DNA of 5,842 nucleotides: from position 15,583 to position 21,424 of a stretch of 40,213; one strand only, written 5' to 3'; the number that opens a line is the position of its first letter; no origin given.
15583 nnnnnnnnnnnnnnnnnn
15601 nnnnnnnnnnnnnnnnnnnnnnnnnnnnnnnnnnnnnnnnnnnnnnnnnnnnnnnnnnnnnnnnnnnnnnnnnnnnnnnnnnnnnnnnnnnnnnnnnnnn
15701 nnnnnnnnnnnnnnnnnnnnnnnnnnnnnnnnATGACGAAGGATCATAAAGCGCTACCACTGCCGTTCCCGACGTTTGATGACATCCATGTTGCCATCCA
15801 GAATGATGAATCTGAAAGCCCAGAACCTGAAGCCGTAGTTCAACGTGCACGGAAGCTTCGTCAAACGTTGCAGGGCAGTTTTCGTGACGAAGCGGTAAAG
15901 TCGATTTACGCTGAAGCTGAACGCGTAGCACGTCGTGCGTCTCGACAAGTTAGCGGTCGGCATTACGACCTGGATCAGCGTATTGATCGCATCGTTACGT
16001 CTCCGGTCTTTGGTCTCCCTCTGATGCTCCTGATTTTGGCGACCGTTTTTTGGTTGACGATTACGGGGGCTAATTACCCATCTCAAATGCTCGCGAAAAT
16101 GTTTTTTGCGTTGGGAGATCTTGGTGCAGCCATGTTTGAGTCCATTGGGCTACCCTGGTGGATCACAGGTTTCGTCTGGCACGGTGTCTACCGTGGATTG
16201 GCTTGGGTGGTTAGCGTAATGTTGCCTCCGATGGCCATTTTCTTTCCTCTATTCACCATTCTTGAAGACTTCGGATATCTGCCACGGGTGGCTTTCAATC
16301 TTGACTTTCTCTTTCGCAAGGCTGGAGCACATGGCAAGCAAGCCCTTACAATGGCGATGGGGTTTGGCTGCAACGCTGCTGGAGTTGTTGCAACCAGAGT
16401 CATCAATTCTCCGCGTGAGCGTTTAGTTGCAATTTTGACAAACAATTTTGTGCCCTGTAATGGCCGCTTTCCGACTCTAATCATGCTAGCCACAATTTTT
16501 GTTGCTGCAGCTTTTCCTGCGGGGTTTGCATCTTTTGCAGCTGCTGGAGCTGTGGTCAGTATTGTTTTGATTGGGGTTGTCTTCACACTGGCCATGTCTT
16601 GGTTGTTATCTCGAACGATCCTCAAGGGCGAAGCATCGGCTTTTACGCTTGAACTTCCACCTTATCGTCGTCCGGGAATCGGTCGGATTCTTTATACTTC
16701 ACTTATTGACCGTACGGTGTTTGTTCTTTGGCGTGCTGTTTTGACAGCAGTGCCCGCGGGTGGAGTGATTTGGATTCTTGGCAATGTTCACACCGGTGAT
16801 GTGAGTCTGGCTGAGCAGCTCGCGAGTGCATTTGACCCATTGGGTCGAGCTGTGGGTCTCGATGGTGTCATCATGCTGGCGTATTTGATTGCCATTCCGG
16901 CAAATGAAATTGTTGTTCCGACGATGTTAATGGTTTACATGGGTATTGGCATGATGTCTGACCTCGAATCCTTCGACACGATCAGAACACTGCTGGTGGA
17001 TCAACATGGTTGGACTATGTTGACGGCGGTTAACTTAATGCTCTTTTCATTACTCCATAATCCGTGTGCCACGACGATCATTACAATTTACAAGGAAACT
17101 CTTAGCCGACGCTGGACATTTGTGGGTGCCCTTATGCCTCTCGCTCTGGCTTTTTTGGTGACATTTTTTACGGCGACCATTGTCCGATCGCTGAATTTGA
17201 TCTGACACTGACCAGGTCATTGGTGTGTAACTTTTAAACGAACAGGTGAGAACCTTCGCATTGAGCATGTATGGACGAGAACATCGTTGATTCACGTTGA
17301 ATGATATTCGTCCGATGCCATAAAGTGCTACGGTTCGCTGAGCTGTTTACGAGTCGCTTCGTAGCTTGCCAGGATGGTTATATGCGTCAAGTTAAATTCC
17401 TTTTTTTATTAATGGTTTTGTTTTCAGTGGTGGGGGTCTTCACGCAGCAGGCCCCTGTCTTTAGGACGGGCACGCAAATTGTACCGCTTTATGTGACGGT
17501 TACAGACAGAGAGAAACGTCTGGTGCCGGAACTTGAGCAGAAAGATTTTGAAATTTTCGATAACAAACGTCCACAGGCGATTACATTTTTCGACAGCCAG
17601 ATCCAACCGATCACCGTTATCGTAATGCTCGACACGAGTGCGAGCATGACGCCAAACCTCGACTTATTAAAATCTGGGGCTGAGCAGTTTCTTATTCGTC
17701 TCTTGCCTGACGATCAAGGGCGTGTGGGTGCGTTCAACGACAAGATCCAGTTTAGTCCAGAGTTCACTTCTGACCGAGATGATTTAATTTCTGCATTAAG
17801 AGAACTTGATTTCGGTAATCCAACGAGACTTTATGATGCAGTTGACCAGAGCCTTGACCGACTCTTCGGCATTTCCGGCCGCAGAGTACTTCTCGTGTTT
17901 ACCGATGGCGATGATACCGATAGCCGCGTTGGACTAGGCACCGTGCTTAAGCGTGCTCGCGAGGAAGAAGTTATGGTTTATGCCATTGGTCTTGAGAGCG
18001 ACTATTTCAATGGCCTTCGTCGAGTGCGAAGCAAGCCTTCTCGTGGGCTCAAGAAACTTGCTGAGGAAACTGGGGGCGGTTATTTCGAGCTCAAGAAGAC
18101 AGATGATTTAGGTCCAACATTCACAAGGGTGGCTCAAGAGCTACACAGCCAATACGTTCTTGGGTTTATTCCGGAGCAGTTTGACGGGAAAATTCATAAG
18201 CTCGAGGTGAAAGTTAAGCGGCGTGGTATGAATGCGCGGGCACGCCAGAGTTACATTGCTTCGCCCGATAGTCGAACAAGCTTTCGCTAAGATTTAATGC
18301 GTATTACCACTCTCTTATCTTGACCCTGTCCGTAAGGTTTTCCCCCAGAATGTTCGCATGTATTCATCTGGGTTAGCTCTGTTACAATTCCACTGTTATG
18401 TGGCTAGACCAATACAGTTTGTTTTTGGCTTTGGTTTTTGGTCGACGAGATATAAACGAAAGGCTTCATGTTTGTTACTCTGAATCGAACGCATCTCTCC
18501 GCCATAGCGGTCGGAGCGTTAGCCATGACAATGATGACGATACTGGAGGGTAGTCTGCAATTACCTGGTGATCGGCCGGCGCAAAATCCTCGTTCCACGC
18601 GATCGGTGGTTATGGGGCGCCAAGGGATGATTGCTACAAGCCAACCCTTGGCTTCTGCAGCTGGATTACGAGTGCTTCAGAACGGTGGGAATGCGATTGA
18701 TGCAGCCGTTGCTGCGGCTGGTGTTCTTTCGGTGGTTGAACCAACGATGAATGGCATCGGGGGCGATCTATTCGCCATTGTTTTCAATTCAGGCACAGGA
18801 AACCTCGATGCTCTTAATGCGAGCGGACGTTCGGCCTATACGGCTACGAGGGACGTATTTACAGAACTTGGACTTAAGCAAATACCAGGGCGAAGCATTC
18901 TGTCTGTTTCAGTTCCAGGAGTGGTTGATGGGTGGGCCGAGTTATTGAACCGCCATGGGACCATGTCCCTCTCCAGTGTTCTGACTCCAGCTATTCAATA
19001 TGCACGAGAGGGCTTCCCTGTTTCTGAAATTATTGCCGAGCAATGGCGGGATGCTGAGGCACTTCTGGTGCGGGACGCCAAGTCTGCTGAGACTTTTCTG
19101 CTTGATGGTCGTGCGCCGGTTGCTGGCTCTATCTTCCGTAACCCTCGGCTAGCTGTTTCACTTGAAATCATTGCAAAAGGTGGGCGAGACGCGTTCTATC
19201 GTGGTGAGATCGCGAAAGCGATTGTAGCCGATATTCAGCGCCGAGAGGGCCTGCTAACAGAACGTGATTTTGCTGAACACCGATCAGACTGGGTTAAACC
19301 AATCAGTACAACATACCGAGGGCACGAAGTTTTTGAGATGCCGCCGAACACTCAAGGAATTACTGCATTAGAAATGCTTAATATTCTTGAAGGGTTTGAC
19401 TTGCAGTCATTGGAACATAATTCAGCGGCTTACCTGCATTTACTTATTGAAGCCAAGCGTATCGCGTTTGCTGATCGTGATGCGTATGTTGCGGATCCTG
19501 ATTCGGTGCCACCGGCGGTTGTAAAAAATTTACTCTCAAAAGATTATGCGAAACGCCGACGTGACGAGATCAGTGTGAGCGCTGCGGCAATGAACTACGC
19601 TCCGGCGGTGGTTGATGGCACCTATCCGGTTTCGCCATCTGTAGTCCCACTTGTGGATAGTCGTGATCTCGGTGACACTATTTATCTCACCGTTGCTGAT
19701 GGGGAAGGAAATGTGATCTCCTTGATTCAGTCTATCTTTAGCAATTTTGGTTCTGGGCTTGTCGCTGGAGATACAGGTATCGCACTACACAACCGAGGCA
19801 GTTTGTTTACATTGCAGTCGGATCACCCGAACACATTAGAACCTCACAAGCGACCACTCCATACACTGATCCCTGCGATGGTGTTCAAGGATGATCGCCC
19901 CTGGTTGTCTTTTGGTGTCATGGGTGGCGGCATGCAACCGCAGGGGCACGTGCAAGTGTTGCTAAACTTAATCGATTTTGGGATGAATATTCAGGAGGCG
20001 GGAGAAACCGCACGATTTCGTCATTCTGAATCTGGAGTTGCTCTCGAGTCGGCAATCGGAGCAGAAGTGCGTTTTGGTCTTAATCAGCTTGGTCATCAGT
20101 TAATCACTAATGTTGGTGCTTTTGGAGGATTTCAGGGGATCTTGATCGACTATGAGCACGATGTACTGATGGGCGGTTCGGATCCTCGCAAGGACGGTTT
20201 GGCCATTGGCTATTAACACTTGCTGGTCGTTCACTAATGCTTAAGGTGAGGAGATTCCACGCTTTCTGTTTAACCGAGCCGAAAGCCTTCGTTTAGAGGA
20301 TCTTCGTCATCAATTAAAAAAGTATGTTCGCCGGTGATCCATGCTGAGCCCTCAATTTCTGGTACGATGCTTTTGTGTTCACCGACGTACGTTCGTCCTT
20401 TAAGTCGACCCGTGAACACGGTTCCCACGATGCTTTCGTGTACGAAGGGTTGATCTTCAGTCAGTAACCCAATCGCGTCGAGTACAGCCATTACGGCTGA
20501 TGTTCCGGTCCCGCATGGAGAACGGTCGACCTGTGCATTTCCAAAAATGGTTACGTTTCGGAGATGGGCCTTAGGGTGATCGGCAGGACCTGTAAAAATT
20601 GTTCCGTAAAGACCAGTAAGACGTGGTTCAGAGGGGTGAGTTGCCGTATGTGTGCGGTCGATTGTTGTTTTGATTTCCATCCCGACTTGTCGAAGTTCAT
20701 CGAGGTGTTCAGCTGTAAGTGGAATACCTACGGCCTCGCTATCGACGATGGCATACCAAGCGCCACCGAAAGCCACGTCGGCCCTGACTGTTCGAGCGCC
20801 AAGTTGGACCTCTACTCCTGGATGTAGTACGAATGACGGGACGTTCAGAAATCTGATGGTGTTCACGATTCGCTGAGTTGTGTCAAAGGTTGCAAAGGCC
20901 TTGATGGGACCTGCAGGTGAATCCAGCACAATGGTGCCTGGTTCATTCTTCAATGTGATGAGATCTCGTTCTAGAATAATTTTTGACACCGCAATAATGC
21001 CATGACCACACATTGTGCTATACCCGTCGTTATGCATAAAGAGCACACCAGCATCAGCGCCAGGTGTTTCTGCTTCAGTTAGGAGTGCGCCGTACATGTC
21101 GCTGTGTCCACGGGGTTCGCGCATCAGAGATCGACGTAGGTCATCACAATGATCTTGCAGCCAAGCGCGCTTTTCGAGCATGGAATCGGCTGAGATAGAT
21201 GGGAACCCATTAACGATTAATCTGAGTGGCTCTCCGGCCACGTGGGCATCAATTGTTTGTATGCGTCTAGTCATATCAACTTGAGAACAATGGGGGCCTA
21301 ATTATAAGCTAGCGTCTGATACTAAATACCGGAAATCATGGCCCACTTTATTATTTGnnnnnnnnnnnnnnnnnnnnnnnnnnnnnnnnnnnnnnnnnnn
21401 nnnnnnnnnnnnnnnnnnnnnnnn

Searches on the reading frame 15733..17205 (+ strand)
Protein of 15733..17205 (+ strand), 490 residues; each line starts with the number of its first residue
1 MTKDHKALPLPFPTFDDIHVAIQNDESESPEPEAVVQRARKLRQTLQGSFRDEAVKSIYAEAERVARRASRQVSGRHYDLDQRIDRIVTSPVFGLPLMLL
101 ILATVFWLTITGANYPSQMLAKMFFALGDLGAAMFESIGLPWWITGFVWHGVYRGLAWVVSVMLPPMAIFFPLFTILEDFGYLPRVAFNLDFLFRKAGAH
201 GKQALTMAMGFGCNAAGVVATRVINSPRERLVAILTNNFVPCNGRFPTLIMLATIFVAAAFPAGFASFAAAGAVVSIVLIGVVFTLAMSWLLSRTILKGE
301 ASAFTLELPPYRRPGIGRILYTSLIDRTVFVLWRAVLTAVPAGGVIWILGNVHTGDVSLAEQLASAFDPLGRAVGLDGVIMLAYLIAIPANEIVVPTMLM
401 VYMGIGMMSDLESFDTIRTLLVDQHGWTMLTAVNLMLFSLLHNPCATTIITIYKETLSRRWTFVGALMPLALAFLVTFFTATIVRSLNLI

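Call 3: search_protein_families(library=pfam, proteins=[window:15733-17205:+], max_evalue=0.01)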
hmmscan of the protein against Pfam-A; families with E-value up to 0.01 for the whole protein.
window:15733-17205:+ (490 aa): 2 families
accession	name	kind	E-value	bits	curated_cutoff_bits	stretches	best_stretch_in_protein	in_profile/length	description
PF07670.19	Gate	-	2.8e-26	92.4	29.6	2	161-253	2-101/104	Nucleoside recognition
PF07664.17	FeoB_C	-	9.2e-16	57.7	26.6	1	274-323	1-51/54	Ferrous iron transport protein B C terminus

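Call 4: search_protein_families(library=ncbifam, proteins=[window:15733-17205:+], max_evalue=0.01)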
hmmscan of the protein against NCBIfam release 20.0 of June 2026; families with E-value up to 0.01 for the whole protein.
window:15733-17205:+ (490 aa): 2 families
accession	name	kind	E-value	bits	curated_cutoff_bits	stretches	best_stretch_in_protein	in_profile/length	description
TIGR00437.1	feoB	equivalog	1.9e-58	198.6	315.65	1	46-455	205-594/594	ferrous iron transport protein B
NF007105.0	PRK09554.1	equivalog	1.7e-37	129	683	1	44-332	231-513/772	Fe(2+) transporter permease subunit FeoB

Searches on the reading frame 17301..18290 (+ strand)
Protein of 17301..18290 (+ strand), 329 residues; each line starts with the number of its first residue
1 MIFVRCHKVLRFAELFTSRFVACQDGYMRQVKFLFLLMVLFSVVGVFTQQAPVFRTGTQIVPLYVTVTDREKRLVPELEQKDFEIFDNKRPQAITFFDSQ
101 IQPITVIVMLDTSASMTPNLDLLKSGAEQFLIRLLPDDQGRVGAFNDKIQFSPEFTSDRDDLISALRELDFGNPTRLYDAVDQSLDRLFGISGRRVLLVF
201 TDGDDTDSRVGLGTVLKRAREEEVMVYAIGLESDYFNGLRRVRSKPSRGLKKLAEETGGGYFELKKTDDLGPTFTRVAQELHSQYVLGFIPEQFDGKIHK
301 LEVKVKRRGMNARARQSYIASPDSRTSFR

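Call 58: search_protein_families(library=pfam, proteins=[window:17301-18290:+], max_evalue=0.0001)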
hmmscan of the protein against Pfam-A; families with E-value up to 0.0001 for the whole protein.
window:17301-18290:+ (329 aa): 2 families
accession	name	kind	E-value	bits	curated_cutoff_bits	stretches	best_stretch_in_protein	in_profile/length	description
PF00092.34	VWA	-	4.2e-11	43.8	23.8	1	106-247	2-155/174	von Willebrand factor type A domain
PF13519.12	VWA_2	-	1.6e-10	42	27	1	106-203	1-106/107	von Willebrand factor type A domain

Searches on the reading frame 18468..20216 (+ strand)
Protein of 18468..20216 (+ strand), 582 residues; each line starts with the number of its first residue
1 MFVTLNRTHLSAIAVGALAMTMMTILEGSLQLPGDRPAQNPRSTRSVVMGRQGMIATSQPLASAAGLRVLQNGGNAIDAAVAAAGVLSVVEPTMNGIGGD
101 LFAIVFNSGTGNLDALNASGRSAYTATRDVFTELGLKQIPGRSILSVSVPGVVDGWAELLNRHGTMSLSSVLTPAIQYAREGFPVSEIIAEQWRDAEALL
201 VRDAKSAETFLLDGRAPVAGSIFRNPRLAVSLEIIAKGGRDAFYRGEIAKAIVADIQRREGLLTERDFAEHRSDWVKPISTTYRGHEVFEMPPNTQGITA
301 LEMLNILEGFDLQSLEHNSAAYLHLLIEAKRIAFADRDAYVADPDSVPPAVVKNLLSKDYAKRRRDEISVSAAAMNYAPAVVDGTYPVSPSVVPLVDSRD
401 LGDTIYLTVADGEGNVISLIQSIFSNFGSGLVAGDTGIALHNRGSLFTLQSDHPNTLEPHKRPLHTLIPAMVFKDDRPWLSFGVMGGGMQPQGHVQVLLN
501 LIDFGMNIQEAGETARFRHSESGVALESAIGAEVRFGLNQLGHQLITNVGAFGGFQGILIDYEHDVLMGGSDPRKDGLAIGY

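Call 58: search_protein_families(library=pfam, proteins=[window:18468-20216:+], max_evalue=0.0001)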
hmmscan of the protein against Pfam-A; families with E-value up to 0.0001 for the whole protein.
window:18468-20216:+ (582 aa): 1 family
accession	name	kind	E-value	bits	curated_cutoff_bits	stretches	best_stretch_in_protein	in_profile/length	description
PF01019.26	G_glu_transpept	-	3.4e-156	521.5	27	1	68-577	2-512/512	Gamma-glutamyltranspeptidase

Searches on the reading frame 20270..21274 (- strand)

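Call 58: search_protein_families(library=pfam, proteins=[window:20270-21274:-], max_evalue=0.0001)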
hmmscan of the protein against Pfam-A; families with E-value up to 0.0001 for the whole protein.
window:20270-21274:- (334 aa): 1 family
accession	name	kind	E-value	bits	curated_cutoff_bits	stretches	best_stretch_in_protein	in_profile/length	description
PF05544.16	Pro_racemase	-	1.3e-104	350.3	27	1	8-332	2-325/325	Proline racemase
